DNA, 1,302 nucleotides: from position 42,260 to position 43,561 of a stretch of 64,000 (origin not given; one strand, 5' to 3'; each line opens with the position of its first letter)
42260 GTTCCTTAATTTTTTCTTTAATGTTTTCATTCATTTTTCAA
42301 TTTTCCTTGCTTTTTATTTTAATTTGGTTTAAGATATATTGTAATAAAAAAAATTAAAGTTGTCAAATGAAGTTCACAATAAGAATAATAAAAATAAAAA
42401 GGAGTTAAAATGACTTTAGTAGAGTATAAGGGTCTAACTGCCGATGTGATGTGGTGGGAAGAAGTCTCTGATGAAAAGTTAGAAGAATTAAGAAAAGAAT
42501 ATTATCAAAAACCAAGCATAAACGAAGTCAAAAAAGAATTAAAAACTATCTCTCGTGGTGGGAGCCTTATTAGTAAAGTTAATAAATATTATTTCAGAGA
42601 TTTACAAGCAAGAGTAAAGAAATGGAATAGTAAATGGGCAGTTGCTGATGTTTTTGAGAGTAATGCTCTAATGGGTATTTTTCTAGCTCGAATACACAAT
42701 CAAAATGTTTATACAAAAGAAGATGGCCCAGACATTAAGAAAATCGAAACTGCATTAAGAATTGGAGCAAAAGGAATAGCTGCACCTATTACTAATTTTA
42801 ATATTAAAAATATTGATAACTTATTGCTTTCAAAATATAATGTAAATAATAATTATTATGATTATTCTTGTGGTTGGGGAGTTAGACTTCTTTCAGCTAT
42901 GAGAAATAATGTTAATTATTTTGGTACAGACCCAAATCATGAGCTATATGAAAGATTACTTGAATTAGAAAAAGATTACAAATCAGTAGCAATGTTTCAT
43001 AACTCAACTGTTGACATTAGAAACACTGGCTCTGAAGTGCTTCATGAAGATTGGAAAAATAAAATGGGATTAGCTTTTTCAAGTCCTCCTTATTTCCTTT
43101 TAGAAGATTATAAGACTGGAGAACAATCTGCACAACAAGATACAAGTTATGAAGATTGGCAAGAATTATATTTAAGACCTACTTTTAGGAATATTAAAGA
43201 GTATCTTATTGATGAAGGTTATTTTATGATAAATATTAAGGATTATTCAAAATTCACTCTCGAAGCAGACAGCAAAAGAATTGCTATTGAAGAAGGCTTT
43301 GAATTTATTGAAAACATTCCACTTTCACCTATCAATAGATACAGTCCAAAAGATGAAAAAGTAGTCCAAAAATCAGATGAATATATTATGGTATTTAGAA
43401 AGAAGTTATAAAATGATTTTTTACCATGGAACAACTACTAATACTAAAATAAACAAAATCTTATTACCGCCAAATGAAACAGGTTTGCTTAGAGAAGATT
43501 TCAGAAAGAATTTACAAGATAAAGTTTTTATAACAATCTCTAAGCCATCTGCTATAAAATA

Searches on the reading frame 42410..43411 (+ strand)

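Call 13: search_protein_families(library=pfam, proteins=[window:42410-43411:+], max_evalue=0.01)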
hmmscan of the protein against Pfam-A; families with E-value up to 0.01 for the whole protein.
window:42410-43411:+ (333 aa): 1 family
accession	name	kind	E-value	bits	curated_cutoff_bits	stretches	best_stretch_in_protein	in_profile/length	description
PF01555.25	N6_N4_Mtase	-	1.5e-09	38.6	26.7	1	221-332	3-107/221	DNA methylase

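Call 14: search_protein_families(library=phrogs, proteins=[window:42410-43411:+], max_evalue=0.001)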
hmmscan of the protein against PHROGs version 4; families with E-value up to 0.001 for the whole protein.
window:42410-43411:+ (333 aa): 2 families
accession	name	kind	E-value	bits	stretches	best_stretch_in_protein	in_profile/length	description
phrog_498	-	other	3.2e-05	23.6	1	203-278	458-532/633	DNA methyltransferase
phrog_12517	-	unknown function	7.9e-05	23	1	155-307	115-276/316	-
